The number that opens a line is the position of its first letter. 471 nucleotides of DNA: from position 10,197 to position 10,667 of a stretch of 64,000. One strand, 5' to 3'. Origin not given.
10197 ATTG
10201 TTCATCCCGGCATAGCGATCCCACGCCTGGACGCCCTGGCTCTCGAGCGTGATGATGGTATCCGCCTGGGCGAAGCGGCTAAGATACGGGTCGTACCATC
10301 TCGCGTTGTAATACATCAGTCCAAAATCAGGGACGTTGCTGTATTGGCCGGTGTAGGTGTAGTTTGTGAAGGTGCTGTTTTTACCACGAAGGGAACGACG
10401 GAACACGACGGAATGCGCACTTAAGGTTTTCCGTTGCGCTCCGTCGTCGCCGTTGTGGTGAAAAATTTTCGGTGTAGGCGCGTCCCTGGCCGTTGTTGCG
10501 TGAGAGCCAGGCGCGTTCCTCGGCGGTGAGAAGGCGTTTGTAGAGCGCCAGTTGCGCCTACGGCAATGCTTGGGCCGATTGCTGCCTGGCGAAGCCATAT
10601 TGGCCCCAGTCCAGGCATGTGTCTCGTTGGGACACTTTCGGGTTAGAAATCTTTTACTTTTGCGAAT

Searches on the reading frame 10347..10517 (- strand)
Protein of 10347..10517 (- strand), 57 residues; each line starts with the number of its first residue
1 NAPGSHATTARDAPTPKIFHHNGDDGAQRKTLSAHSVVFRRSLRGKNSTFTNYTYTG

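Call 51: find_homologous_proteins(query=window:10347-10517:-, max_evalue=10)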
Query seq(57 aa): no candidate shares three 5-residue words with the query. No homologue found.
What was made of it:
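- A protein search with the read-through peptide found no relatives (call 51).
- Tried and rejected: Protein search with the peptide read through the hairpin in the frame of ORF B. No candidates (call 51).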
